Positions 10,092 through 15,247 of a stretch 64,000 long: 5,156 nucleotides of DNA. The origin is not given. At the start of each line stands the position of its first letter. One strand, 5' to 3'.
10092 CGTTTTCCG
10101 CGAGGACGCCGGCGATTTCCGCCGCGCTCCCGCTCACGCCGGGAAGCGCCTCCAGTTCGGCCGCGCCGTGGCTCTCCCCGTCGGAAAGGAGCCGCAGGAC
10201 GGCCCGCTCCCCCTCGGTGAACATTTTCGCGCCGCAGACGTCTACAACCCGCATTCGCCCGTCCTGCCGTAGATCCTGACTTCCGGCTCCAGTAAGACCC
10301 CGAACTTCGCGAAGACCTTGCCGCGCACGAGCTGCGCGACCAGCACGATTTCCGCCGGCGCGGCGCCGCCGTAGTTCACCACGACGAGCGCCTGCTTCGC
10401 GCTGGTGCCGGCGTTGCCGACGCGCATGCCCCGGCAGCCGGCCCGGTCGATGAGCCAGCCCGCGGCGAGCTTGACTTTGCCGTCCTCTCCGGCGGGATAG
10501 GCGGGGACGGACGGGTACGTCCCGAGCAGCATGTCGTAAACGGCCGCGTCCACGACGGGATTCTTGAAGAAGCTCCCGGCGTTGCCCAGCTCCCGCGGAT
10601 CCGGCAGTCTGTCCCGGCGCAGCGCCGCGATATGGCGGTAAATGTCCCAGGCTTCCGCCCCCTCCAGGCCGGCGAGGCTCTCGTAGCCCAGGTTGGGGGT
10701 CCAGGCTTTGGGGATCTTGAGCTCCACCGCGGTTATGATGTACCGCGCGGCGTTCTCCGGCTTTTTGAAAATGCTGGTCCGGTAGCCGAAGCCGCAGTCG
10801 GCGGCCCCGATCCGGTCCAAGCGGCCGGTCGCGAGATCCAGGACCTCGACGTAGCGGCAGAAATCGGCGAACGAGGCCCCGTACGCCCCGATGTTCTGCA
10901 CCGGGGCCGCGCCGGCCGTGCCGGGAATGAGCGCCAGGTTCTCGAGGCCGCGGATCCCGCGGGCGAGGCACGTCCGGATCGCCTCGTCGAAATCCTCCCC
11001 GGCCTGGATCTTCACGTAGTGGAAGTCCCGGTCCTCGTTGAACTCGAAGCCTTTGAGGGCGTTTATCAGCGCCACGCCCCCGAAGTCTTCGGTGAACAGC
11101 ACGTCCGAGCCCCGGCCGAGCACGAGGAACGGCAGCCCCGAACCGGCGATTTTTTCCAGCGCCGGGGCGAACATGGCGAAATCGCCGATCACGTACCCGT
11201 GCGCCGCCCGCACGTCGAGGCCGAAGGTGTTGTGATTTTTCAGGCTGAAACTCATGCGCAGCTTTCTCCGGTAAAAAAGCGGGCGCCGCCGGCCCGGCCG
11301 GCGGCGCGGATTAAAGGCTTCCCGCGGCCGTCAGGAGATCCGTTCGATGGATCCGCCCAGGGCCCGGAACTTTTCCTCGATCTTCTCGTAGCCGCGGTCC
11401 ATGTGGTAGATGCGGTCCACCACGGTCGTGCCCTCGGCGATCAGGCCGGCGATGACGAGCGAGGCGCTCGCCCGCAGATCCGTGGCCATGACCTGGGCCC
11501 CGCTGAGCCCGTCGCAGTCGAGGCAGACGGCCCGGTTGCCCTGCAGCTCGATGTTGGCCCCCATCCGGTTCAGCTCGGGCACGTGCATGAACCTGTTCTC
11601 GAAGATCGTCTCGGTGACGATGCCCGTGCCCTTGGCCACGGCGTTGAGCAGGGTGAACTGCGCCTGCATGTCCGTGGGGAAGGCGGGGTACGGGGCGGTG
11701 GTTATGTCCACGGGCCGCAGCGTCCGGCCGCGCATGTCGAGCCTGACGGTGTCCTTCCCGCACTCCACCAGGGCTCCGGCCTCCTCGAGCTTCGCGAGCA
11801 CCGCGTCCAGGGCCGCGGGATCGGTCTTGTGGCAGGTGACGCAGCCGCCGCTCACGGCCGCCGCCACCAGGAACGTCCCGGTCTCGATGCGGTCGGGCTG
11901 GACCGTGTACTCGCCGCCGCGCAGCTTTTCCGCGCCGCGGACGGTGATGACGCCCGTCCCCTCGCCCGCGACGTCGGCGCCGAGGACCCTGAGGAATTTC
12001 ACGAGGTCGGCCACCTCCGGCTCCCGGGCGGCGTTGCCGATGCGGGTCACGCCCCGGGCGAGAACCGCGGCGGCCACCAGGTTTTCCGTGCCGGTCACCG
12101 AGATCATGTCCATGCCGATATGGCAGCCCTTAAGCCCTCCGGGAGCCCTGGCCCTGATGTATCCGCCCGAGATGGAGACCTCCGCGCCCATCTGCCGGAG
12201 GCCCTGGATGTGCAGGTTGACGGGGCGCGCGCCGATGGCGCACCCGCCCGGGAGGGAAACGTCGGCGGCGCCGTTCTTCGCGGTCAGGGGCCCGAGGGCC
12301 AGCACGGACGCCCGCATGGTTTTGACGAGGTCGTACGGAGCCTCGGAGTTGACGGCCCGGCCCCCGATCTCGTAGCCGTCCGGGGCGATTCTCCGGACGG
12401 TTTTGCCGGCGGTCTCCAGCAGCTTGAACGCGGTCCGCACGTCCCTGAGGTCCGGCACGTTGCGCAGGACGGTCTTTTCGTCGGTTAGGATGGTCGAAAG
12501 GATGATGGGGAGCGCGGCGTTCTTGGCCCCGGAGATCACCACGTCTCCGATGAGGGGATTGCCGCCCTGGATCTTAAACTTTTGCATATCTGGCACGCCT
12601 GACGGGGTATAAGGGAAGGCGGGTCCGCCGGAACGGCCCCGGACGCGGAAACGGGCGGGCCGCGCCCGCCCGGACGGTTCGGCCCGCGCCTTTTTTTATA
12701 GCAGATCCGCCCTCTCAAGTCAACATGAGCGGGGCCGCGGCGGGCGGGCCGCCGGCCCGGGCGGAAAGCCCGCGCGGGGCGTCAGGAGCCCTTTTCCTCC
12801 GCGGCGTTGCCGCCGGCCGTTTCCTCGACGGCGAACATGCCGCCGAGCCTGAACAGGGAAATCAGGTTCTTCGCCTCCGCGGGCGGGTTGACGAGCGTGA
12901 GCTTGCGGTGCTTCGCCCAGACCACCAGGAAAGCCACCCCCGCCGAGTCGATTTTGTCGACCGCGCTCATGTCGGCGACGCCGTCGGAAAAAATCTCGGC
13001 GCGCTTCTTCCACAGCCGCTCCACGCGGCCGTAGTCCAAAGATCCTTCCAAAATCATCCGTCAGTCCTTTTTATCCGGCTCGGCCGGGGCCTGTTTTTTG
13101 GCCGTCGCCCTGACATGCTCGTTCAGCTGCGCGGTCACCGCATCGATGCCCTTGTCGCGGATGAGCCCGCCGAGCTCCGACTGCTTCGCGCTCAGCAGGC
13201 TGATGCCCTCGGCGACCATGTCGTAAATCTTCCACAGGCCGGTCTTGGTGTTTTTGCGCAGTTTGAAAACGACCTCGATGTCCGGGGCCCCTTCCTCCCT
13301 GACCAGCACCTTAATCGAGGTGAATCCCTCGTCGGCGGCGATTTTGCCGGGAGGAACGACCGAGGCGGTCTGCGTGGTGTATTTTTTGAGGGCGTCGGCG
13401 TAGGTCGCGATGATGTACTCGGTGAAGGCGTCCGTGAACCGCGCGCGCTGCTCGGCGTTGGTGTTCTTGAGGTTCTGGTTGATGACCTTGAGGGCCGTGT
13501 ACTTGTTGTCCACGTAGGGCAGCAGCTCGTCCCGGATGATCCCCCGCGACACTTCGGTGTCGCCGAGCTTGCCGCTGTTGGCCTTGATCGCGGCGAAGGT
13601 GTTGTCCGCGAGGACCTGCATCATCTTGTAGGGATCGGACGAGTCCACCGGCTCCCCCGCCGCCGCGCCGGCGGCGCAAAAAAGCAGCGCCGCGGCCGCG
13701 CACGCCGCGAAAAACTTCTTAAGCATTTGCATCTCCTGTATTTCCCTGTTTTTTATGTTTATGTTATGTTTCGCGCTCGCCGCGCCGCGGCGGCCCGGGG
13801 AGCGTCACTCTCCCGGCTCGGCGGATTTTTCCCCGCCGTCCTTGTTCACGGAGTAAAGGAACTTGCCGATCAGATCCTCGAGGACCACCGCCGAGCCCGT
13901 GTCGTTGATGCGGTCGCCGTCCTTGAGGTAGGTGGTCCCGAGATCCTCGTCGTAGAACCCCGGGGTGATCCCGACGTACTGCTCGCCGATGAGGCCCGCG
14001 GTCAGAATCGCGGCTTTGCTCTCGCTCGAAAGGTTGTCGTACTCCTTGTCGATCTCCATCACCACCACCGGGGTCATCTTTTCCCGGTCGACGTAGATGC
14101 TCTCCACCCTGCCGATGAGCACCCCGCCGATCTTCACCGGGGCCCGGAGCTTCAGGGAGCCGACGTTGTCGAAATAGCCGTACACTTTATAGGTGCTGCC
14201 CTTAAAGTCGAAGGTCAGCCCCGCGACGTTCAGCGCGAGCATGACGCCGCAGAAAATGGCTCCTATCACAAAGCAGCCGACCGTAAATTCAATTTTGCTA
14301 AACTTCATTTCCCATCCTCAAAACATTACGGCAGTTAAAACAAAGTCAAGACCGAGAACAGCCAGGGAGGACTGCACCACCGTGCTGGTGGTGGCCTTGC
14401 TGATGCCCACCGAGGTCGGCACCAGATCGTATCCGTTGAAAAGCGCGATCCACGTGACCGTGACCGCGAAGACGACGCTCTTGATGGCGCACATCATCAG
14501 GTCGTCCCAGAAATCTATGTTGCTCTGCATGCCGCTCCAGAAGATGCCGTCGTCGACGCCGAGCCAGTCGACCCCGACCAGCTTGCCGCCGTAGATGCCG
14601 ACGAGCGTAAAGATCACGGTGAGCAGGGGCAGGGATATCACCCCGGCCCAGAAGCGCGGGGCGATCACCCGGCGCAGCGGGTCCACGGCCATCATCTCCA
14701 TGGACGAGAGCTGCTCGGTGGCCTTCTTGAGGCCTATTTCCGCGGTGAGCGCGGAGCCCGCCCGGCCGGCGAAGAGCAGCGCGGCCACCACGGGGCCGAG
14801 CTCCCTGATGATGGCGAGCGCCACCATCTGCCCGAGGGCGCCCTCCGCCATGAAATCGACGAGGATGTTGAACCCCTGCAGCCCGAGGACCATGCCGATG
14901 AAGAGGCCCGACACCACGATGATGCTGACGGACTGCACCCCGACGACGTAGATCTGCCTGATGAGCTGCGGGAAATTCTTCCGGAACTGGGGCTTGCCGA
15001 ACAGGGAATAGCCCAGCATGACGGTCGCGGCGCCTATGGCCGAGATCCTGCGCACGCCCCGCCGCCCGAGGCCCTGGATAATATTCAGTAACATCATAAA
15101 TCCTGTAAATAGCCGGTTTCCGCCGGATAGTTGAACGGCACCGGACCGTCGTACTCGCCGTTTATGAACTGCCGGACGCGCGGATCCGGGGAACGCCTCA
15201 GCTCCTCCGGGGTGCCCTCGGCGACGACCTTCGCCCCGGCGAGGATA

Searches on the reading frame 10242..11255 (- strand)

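Call 14: search_protein_families(library=pfam, proteins=[window:10242-11255:-], max_evalue=0.001)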
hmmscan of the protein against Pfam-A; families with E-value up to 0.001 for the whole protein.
window:10242-11255:- (337 aa): 2 families
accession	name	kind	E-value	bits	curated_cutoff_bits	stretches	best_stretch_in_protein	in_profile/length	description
PF02873.21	MurB_C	-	7.8e-28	97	27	1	205-328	2-98/99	UDP-N-acetylenolpyruvoylglucosamine reductase, C-terminal domain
PF01565.28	FAD_binding_4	-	8.1e-15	55.2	26.4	1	35-148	19-137/139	FAD binding domain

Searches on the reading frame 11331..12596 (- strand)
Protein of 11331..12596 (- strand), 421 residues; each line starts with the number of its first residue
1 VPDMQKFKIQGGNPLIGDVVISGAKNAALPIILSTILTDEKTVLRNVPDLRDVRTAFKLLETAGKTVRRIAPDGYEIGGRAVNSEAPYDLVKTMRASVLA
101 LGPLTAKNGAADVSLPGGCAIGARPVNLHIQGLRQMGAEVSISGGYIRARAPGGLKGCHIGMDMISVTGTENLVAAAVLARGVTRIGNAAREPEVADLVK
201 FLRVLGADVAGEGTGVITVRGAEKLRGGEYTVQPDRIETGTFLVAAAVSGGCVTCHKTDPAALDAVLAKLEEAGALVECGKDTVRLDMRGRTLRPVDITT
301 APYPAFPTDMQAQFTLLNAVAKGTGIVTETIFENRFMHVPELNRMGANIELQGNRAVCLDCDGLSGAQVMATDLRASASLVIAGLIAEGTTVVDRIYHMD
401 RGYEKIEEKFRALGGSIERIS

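Call 14: search_protein_families(library=pfam, proteins=[window:11331-12596:-], max_evalue=0.001)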
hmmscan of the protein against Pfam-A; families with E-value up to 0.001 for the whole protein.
window:11331-12596:- (421 aa): 1 family
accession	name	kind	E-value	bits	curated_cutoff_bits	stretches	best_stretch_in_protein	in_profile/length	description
PF00275.25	EPSP_synthase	-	1.7e-108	363.5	22.8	1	10-409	2-416/417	EPSP synthase (3-phosphoshikimate 1-carboxyvinyltransferase)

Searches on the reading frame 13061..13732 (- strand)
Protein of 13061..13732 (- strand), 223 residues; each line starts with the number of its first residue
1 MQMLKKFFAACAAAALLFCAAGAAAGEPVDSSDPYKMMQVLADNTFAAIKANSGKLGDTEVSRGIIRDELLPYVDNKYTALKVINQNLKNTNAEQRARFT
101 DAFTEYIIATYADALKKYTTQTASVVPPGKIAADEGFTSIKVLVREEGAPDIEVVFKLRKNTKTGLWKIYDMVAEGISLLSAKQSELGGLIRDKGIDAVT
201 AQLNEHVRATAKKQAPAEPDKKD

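Call 14: search_protein_families(library=pfam, proteins=[window:13061-13732:-], max_evalue=0.001)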
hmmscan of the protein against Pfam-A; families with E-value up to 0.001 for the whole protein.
window:13061-13732:- (223 aa): 1 family
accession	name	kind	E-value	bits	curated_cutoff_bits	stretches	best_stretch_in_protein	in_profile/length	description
PF05494.18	MlaC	-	4.7e-40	137.5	26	1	41-205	3-166/166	MlaC protein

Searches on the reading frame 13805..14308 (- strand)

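Call 14: search_protein_families(library=pfam, proteins=[window:13805-14308:-], max_evalue=0.001)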
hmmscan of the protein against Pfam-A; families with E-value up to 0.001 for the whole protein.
window:13805-14308:- (167 aa): 1 family
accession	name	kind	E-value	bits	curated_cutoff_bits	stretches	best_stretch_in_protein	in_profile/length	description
PF02470.25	MlaD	-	2e-17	63.6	25.1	1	39-117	2-81/81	MlaD protein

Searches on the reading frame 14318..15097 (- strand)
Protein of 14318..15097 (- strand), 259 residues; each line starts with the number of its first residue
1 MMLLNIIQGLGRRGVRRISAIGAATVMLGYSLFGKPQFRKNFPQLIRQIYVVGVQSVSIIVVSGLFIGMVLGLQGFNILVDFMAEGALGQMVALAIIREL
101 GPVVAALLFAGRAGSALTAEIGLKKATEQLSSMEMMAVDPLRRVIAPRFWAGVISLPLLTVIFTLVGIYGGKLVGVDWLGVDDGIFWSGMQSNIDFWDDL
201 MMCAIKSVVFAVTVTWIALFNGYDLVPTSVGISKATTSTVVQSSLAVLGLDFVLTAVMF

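Call 14: search_protein_families(library=pfam, proteins=[window:14318-15097:-], max_evalue=0.001)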
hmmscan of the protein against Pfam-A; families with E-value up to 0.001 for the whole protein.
window:14318-15097:- (259 aa): 1 family
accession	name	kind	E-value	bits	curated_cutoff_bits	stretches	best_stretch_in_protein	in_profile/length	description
PF02405.21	MlaE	-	1.5e-69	234.2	22.5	1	46-256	2-211/212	Permease MlaE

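Call 23: find_related_loci(query=window:14318-15097:-, collection=genome_contigs, flank=10000)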
Query window:14318-15097:- (259 aa) in genome_contigs; peptide patterns used: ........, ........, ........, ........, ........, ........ (x = any residue, [..] = any of these).
600 stretches matched a pattern (row limit reached: there are more); 596 encode a relative of the query (tblastn E <= 1e-3); the best 80 are kept; 80 distinct loci.
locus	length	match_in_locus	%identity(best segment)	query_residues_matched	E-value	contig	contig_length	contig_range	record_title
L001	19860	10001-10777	73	1-259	3e-123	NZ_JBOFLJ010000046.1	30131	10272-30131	MAG: Aeromonas sp. isolate WFFMC_MAG_343 k139_33663_flag=0_multi=14.9907_len=30131, whole genome shotgun sequence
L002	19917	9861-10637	73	1-259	4e-123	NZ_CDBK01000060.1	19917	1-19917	Aeromonas caviae strain CECT 838, whole genome shotgun sequence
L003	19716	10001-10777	73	1-259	2e-122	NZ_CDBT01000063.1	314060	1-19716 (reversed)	Aeromonas bivalvium strain CECT 7113, whole genome shotgun sequence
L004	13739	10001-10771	72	3-259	3e-122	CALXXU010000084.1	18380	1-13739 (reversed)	MAG: uncultured Anaerobiospirillum sp. isolate BRZ_KP__bin38 genome assembly, contig: BRZ_KP__NODE_4563_length_18380_cov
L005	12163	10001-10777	72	1-259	1e-120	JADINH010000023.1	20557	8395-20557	MAG: Candidatus Avisuccinivibrio stercorigallinarum isolate 17213 D3M36__C41659_L20557_SRR9113722, whole genome shotgun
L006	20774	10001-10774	71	2-259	4e-117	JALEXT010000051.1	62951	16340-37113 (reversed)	MAG: Succinatimonas sp. isolate SUG432 k141_2809032, whole genome shotgun sequence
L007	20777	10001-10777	70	1-259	2e-117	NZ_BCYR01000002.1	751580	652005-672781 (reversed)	Raoultella ornithinolytica NBRC 105727 = ATCC 31898 strain NBRC 105727, whole genome shotgun sequence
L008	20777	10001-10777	69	1-259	7e-117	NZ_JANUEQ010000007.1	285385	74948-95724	Klebsiella sp. BIGb0407 Ga0480618_07, whole genome shotgun sequence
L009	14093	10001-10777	69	1-259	1e-116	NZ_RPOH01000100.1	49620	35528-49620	Buttiauxella warmboldiae strain CCUG 35512 buttiauxella_warmboldiae_CCUG35512T_0000100, whole genome shotgun sequence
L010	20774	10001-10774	71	2-259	1e-116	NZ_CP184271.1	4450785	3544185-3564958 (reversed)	Pectobacterium colocasium strain CSR2 chromosome, complete genome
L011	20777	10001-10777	69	1-259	3e-116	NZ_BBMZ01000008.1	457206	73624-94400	Pseudescherichia vulneris NBRC 102420, whole genome shotgun sequence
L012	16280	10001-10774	70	2-259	2e-116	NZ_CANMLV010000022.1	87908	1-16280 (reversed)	Uncultured Cedecea sp. isolate 73.fasta NODE_22, whole genome shotgun sequence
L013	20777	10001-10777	69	1-259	3e-116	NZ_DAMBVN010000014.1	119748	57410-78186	MAG: Kosakonia sp. isolate CTOTU49356 NODE_25_length_119748_cov_67.955244, whole genome shotgun sequence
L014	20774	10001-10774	71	2-259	6e-116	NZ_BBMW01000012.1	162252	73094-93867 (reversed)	Citrobacter werkmanii NBRC 105721, whole genome shotgun sequence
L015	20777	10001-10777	69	1-259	8e-116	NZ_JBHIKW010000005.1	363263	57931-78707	Cedecea sp. S5-13 5, whole genome shotgun sequence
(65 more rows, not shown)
